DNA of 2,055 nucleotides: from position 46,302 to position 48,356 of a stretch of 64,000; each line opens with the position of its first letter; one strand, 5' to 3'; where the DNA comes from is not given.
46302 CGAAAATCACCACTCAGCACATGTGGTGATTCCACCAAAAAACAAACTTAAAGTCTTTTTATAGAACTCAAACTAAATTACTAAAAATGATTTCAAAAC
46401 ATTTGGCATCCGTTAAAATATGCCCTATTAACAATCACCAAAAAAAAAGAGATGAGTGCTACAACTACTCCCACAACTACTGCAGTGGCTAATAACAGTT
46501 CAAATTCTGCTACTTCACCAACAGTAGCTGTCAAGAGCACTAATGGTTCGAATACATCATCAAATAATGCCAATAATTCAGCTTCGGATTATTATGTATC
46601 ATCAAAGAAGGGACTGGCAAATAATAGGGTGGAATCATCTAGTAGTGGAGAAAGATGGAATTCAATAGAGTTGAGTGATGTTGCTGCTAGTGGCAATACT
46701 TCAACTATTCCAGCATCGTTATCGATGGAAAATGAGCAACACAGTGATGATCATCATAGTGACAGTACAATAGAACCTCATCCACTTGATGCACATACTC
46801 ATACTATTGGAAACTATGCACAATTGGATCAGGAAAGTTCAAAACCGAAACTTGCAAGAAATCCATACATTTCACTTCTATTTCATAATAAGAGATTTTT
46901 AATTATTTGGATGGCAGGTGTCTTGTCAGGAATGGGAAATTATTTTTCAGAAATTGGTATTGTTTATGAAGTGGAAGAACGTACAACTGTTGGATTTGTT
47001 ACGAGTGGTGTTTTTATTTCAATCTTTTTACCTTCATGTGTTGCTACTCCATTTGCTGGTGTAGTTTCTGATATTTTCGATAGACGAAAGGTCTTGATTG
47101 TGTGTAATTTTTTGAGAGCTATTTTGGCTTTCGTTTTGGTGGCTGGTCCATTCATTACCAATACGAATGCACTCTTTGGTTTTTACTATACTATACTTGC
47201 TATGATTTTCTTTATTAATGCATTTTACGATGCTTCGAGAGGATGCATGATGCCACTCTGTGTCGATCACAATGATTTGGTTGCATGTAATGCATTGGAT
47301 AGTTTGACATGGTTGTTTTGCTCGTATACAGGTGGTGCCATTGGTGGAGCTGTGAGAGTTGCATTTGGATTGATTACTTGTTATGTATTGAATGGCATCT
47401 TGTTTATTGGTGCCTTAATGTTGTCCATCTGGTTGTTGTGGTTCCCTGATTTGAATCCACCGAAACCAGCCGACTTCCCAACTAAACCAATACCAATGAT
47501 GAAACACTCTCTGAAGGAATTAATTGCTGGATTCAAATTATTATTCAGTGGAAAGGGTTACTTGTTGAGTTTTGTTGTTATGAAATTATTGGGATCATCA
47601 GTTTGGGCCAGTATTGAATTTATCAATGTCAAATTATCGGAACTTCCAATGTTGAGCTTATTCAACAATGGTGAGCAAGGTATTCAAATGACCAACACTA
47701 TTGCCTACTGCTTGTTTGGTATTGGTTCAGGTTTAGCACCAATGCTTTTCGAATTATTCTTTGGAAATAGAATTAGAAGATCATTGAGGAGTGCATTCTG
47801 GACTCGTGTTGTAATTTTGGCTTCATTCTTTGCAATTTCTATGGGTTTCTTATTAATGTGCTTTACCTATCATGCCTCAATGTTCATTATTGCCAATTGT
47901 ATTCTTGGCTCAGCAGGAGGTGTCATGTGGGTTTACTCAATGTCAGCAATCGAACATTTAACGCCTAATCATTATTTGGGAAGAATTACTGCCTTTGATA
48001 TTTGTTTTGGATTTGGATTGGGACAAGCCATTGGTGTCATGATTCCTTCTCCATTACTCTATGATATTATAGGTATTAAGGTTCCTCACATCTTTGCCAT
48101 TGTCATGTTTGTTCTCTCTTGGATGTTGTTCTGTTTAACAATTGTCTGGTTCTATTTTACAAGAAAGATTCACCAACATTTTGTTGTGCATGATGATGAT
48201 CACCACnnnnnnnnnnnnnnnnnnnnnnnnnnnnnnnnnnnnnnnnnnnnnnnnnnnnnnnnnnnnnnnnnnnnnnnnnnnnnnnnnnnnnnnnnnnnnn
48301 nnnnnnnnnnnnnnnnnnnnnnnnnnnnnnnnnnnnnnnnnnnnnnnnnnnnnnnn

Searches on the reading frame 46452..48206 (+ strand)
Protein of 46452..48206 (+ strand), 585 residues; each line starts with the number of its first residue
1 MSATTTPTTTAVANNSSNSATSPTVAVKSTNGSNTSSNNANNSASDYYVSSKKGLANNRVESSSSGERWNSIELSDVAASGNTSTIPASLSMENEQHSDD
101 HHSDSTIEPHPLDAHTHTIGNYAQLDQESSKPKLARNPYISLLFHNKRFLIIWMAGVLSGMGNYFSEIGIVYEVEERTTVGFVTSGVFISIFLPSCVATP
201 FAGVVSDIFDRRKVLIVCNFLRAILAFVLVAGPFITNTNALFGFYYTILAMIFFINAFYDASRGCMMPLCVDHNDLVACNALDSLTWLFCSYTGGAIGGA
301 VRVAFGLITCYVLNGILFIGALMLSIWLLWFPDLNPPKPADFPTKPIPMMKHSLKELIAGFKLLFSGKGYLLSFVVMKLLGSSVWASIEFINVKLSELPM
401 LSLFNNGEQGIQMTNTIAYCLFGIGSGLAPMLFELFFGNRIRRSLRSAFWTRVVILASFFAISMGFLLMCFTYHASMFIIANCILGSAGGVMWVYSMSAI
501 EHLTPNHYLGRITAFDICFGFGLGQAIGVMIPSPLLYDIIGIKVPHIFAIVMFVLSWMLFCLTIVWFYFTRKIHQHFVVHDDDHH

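Call 59: search_protein_families(library=pfam, proteins=[window:46452-48206:+], max_evalue=0.00001)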
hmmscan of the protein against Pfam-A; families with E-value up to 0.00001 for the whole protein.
window:46452-48206:+ (585 aa): 2 families
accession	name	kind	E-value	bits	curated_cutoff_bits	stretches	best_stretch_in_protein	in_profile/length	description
PF07690.21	MFS_1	-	6.6e-21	75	33.4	2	153-514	2-333/347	Major Facilitator Superfamily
PF05977.19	MFS_3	-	7.2e-13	48.3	27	1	144-324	7-185/524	Transmembrane secretion effector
